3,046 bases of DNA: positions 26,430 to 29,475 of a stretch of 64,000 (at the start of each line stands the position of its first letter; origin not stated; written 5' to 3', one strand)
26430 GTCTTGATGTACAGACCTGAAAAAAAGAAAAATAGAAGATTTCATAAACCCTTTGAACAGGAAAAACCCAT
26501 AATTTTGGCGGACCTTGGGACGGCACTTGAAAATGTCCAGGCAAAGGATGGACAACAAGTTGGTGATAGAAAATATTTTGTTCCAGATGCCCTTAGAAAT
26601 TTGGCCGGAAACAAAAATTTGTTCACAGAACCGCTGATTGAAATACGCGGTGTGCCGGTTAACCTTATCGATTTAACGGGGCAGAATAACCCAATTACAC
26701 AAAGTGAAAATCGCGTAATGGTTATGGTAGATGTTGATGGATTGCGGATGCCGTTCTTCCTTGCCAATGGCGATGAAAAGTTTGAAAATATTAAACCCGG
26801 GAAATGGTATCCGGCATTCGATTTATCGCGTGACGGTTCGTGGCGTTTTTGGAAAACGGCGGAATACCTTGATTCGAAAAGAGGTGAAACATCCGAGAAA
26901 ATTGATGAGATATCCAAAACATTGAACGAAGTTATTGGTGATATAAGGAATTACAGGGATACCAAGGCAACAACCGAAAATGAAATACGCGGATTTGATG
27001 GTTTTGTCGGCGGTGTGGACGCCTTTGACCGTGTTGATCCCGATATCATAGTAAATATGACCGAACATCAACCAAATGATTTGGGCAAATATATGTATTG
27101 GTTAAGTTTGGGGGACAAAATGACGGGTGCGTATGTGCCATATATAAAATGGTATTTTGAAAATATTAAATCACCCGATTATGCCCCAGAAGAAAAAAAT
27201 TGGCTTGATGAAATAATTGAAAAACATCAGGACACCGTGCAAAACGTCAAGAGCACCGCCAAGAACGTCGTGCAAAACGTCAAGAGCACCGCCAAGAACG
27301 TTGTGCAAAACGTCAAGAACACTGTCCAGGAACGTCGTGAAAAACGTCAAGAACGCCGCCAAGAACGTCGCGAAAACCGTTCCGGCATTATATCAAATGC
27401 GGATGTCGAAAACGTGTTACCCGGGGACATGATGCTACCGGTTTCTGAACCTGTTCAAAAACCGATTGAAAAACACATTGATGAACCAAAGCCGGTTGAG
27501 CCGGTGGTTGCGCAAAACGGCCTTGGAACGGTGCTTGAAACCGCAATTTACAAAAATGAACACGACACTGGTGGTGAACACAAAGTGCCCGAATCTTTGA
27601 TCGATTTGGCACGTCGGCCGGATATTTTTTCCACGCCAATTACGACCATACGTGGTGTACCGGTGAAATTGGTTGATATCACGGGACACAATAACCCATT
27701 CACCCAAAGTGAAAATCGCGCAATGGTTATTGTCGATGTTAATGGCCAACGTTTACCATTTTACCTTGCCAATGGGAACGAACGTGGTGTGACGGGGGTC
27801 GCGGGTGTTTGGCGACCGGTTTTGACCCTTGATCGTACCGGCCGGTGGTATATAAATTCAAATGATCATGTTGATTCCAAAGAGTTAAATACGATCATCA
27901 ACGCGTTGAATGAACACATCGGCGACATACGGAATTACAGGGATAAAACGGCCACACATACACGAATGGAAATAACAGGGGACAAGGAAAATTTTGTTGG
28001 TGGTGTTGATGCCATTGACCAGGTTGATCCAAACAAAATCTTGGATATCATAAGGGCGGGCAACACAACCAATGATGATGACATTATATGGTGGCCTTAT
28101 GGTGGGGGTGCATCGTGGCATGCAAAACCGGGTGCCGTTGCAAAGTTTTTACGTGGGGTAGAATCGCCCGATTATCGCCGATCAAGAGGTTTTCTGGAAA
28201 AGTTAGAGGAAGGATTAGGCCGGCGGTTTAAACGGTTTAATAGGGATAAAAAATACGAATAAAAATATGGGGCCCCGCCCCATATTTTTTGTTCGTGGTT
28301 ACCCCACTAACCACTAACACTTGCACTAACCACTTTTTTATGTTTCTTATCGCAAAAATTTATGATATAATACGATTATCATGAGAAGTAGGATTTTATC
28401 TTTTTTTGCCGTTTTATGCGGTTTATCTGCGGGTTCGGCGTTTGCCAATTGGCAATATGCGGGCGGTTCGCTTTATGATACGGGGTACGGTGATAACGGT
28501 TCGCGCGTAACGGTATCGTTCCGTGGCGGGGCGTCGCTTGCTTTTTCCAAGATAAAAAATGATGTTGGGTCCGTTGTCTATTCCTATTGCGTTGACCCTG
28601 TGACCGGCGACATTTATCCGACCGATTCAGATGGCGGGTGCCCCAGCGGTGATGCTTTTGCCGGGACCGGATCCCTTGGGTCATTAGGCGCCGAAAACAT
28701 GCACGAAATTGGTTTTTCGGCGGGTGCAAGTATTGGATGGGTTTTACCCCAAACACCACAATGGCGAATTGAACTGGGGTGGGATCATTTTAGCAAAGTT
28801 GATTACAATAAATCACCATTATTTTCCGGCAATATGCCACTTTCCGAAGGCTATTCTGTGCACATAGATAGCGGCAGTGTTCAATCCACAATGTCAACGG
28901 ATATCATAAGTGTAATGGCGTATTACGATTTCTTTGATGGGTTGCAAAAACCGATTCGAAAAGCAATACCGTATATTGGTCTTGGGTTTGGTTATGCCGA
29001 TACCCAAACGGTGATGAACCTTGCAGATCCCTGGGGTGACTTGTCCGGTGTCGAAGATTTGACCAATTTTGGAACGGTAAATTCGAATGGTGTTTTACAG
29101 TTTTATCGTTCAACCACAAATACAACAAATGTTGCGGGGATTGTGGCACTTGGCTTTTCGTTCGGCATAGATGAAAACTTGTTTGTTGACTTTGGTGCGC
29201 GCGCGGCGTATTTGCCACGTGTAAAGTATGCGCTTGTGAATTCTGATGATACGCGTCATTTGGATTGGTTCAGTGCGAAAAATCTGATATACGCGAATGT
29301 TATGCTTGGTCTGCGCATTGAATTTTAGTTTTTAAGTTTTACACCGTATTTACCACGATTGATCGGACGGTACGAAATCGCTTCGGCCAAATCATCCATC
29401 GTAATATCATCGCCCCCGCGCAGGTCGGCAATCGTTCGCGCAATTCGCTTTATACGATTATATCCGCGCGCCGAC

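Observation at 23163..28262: Giant 1699-aa membrane protein with duplicated C-terminal modules and coding tandem repeats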

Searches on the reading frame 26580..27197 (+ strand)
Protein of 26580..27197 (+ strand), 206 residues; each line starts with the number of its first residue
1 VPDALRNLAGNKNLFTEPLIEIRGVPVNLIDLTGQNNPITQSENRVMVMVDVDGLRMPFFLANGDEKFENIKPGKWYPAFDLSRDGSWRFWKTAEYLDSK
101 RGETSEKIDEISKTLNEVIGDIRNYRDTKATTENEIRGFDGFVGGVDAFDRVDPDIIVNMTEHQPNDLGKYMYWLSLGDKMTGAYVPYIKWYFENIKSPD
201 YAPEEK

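Call 24: predict_structure(alignment_id=A2)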
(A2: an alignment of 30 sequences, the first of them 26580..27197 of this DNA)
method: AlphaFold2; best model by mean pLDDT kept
length: 206 residues; sequences in the alignment: 30
mean_pLDDT: 91.8   pTM: 0.90
mean pLDDT of the five models: 91.8, 91.5, 90.5, 90.2, 89.4
residues with pLDDT >= 90: 165; 70-90: 32; 50-70: 9; < 50: 0
segments of 3 or more residues with pLDDT < 50: none
pLDDT, mean of each block of 10 residues (from residue 1): 89 90 96 93 94 97 95 97 93 88 83 97 97 95 94 95 78 90 93 93 73
secondary structure, 60 per line:
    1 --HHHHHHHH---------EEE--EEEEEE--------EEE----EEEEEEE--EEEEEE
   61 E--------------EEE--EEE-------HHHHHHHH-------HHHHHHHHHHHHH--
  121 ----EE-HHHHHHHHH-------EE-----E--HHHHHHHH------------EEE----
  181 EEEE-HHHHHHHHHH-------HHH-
elements in order: H3-10 E20-22 E25-30 E39-41 E46-52 E55-61 E76-78 E81-83 H91-98 H106-118 H128-136 H154-161 E174-176 E181-184 H186-195
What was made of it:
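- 26475..27182 (+): C-terminal module copy 1 (aa 1105-1340). The conserved core IRGVPV............ is aa 1161-1266 (26643-26960). AF2 gives pLDDT 91.8 and pTM 0.90 (call 24).
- The model is confident (call 24).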

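Call 28: fold_search(model_id=the predicted structure, library=pdb)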
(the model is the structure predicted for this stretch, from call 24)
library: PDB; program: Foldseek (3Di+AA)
matches with E <= 10: 42; with E <= 0.001: 0
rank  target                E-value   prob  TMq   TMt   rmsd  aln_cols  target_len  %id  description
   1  7t4k_B                1.7e+00  0.05  0.14  0.08  14.2        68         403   10  Structure of dimeric phosphorylated Pediculus humanus (Ph) PINK1 with kinked alpha-C helix in chain B (released 2022-01-12)
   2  8pxe_A                2.6e+00  0.07  0.13  0.28   6.5        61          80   10  Crystal structure of the N-terminal dimerisation domain of Hh1141 (released 2024-08-07)
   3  8p0j_O                2.6e+00  0.02  0.12  0.05  15.9       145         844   12  Cryo EM map and model of the vaccinia RNA polymerase intermediate pre-initiation open promoter complex (released 2024-05-22)
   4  8pxe_B                3.3e+00  0.06  0.13  0.29   6.5        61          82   10  Crystal structure of the N-terminal dimerisation domain of Hh1141 (released 2024-08-07)
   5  8v8b                  3.5e+00  0.01  0.10  0.05  26.9       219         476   10  Structure of 80alpha portal protein expressed in E. coli (released 2024-01-10)
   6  5d28_D                4.2e+00  0.03  0.13  0.12   7.7        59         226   10  Complex of GM-CSF/IL-2 inhibition factor with Granulocyte-macrophage colony-stimulating factor (released 2016-11-16)
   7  8p0k_O                4.7e+00  0.02  0.12  0.07  11.7       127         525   12  Cryo EM map and model of the vaccinia RNA polymerase intermediate pre-initiation open promoter complex, module 2 of ca (released 2024-05-22)
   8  8pxf_A                5.0e+00  0.03  0.13  0.13  10.2       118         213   17  Crystal structure of the full length Hh1412 Dsb homodimer. (released 2024-08-07)
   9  2iy2_B                5.7e+00  0.02  0.14  0.33  10.8        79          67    8  Crystal structure of the N-terminal dimer domain of E.coli DsbG (released 2007-07-17)
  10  8tdi_L                5.7e+00  0.01  0.09  0.05  19.2       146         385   12  Structure of P2B11 Glucuronide-3-dehydrogenase (released 2024-06-12)
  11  8tdi_H                5.7e+00  0.01  0.09  0.06  20.9       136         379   10  Structure of P2B11 Glucuronide-3-dehydrogenase (released 2024-06-12)
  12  7qg9_G                5.7e+00  0.00  0.07  0.06  14.2        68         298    4  Tail tip of siphophage T5 : common core proteins (released 2022-12-21)
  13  6ila                  6.0e+00  0.04  0.14  0.07   4.0        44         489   11  Two Glycerol complexed Crystal structure of fructuronate-tagaturonate epimerase UxaE from Cohnella laeviribosi (released 2019-10-23)
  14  3q4t_A                6.0e+00  0.03  0.17  0.12   9.8        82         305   10  Crystal structure of Activin receptor type-IIA (ACVR2A) kinase domain in complex with dorsomorphin (released 2011-02-09)
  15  6mop                  6.0e+00  0.02  0.12  0.17  10.5        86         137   13  Crystal Structure of the All-trans Retinal-Bound R111K:Y134F:T54V:R132Q:P39Y:R59Y:L121E Mutant of Human Cellular Retinoi (released 2019-01-09)
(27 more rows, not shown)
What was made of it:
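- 26475..27182 (+): Foldseek against PDB finds nothing (call 28).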

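Call 41: find_homologous_proteins(query=A2, max_evalue=0.001)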
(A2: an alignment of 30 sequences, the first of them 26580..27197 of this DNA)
Query A2 (30 sequences) (206 aa, profile of the alignment): 1 proteins with E <= 0.001 among 8000 candidates.
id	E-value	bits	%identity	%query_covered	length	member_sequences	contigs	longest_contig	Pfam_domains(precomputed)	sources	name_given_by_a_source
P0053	5.3e-19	87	31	35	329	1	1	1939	-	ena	-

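Call 59: fold_search(model_id=the predicted structure, library=viral)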
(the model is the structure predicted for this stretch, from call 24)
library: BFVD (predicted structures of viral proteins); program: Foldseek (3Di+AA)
matches with E <= 10: 170; with E <= 0.001: 1
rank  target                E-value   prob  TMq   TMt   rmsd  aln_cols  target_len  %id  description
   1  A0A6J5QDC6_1          8.2e-05  1.00  0.36  0.07  12.0       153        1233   20  LT_GEWL domain containing protein [uncultured Caudovirales phage]
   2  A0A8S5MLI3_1          3.4e-03  0.99  0.40  0.07  10.4       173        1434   18  Crystallin beta/gamma motif-containing protein [Podoviridae sp. ctlpi2]
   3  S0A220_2              1.7e-02  0.87  0.36  0.08  13.9       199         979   16  Structural protein [Cellulophaga phage phi4:1]
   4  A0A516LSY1            4.7e-01  0.21  0.27  0.23  10.5       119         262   11  (no name in the UniProt tables at hand)
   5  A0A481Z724            5.2e-01  0.06  0.18  0.13  17.4       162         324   15  Uncharacterized protein [Pithovirus LCPAC302]
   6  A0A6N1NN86            6.6e-01  0.03  0.14  0.14  16.7       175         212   13  Putative ORFan [Tupanvirus deep ocean]
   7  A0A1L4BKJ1            7.0e-01  0.07  0.19  0.26  15.2       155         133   12  (no name in the UniProt tables at hand)
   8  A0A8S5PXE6            9.5e-01  0.16  0.23  0.32   9.1       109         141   14  N-acetyltransferase domain-containing protein [Myoviridae sp. ctgsk7]
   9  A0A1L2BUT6            9.5e-01  0.08  0.18  0.33  13.8       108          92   13  Membrane-associated protein VP24 (Fragment) [Zaire ebolavirus]
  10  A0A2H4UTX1            1.4e+00  0.04  0.22  0.22  19.1       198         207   13  Uncharacterized protein [Bodo saltans virus]
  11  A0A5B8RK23            1.4e+00  0.01  0.16  0.15  18.8       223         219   12  Uncharacterized protein [Iridovirus Liz-CrIV]
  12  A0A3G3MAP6            1.5e+00  0.04  0.19  0.23  14.2       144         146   10  Uncharacterized protein [Gordonia phage Octobien14]
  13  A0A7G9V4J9            1.6e+00  0.07  0.21  0.11  10.3       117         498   10  (no name in the UniProt tables at hand)
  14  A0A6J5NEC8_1          1.6e+00  0.07  0.18  0.04  10.9       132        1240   14  Large polyvalent protein associated domain-containing protein [uncultured Caudovirales phage]
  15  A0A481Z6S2            1.7e+00  0.06  0.18  0.27   6.9       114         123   10  Uncharacterized protein [Pithovirus LCPAC302]
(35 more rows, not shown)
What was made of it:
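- Closest known: Giant phage ORF and large phage proteins. Same: Fold similarity has Foldseek probability 0.87-1.0 (call 59).
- Its fold matches large phage proteins, including a lytic-transglycosylase-bearing one and a protein named 'structural protein' (call 59). Fold hits go to large phage proteins (call 59).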

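Call 70: search_solved_structures(query=A2, max_evalue=5)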
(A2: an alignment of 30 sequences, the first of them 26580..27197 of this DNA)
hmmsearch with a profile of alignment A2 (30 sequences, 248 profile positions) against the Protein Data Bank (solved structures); distinct sequences matched with E-value up to 5: 4.
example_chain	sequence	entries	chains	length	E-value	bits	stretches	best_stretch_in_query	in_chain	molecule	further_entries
8xau_A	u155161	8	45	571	0.16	14.7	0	166-241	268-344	ATP-binding protein | HerA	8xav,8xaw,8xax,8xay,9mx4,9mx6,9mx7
11kp_B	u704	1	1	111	0.26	14.1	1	109-147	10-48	Double-strand telomeric DNA-binding proteins 1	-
9r2k_A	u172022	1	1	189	0.46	13.2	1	173-242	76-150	N30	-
3ees_A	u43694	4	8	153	1.5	11.5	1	84-134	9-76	Probable pyrophosphohydrolase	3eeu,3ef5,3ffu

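Call 81: find_related_loci(query=A2, collection=viral_contigs, flank=5000)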
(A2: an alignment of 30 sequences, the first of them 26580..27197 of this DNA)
Query A2 (206 aa) in viral_contigs; peptide patterns used: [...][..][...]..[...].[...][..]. (x = any residue, [..] = any of these).
8 stretches matched a pattern; 1 encode a relative of the query (tblastn E <= 1e-3); 1 distinct loci.
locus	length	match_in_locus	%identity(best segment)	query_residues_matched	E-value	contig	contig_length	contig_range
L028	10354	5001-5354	32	18-123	1e-12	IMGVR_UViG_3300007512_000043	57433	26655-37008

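Call 84: search_protein_families(library=pfam, proteins=[L028:2307-10352:+, L028:94-2295:+], max_evalue=0.01)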
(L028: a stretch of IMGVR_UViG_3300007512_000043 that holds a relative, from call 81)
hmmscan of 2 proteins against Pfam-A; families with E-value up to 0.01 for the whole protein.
L028:2307-10352:+ (2682 aa): 0 families

L028:94-2295:+ (734 aa): 0 families

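Call 85: search_protein_families(library=phrogs, proteins=[L028:2307-10352:+, L028:94-2295:+], max_evalue=0.001)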
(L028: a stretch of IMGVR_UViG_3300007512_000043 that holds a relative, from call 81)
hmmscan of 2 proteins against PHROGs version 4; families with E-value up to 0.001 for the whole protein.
L028:2307-10352:+ (2682 aa): 0 families

L028:94-2295:+ (734 aa): 0 families
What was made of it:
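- Closest known: Giant phage ORF and large phage proteins. Different: The function of the phage domain is unknown: no Pfam or PHROG hit (calls 84, 85).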

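Call 91: find_related_loci(query=L028:5001-5400:+, collection=viral_contigs, flank=3000)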
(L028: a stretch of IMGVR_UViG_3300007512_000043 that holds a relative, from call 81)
Query L028:5001-5400:+ (133 aa) in viral_contigs; peptide patterns used: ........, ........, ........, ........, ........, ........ (x = any residue, [..] = any of these).
6 stretches matched a pattern; 1 encode a relative of the query (tblastn E <= 1e-3); 1 distinct loci.
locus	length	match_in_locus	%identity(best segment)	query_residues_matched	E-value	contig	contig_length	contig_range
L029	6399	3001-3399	100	1-133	4e-90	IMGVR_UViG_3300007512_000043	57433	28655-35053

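Call 102: find_related_loci(query=L028:5001-5400:+, collection=viral_contigs, flank=10000)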
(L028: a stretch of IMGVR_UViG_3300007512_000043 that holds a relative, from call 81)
Query L028:5001-5400:+ (133 aa) in viral_contigs; peptide patterns used: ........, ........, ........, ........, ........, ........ (x = any residue, [..] = any of these).
6 stretches matched a pattern; 1 encode a relative of the query (tblastn E <= 1e-3); 1 distinct loci.
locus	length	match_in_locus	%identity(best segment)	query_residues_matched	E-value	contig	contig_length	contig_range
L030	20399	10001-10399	100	1-133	1e-89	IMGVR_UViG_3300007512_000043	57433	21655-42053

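Call 104: search_protein_families(library=phrogs, proteins=[L030:539-2608:+, L030:2589-3047:+, L030:3051-3743:+, L030:3778-4863:+, L030:4866-7295:+, L030:15353-20398:+], max_evalue=0.001)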
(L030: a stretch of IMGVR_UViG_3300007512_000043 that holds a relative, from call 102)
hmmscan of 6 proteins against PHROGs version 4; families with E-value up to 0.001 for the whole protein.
L030:539-2608:+ (690 aa): 1 family
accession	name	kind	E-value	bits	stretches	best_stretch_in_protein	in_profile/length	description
phrog_3287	-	head and packaging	2.4e-27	97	1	112-425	56-365/524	virion structural protein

L030:2589-3047:+ (153 aa): 0 families

L030:3051-3743:+ (231 aa): 0 families

L030:3778-4863:+ (362 aa): 0 families

L030:4866-7295:+ (810 aa): 0 families

L030:15353-20398:+ (1682 aa): 0 families

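Call 105: search_protein_families(library=pfam, proteins=[L030:539-2608:+, L030:2589-3047:+, L030:3051-3743:+, L030:3778-4863:+, L030:4866-7295:+, L030:15353-20398:+], max_evalue=0.001)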
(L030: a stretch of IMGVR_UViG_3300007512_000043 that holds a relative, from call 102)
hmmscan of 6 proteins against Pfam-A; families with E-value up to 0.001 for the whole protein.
L030:539-2608:+ (690 aa): 0 families

L030:2589-3047:+ (153 aa): 0 families

L030:3051-3743:+ (231 aa): 0 families

L030:3778-4863:+ (362 aa): 0 families

L030:4866-7295:+ (810 aa): 0 families

L030:15353-20398:+ (1682 aa): 0 families

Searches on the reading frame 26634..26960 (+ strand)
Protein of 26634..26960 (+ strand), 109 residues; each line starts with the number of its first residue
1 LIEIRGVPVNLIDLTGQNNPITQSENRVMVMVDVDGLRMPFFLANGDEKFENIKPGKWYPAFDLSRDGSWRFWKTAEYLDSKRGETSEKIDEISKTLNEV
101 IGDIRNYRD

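Call 89: find_homologous_proteins(query=A5, max_evalue=0.001)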
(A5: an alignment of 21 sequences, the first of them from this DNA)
Query A5 (21 sequences) (109 aa, profile of the alignment): 1 proteins with E <= 0.001 among 500 candidates.
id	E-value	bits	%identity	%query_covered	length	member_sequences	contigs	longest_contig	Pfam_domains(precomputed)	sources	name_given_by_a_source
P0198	1.8e-14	72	30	79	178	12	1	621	-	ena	-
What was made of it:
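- Tried and rejected: They did not even recover known family members, so they are uninformative (calls 41, 89).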

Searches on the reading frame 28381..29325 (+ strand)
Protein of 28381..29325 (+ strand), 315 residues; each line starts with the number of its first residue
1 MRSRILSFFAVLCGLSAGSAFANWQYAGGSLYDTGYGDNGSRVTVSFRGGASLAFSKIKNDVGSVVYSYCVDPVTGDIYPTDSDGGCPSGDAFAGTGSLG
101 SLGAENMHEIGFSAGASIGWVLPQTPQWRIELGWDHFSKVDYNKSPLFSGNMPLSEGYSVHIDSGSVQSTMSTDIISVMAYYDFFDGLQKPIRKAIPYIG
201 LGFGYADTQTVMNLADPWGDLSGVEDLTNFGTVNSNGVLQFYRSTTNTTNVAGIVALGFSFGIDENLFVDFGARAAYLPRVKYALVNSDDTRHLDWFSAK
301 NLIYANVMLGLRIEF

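Call 42: search_protein_families(library=pfam, proteins=[window:28381-29325:+], max_evalue=0.01)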
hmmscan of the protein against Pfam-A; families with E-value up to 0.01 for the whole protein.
window:28381-29325:+ (315 aa): 0 families
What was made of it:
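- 28381..29328 (+): Downstream OMP-like gene (315 aa, signal peptide, C-terminal ...LGLRIEF). It is not part of the protein, but it is the only neighbour whose divergence tracks that of the module. No Pfam hit (call 42).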
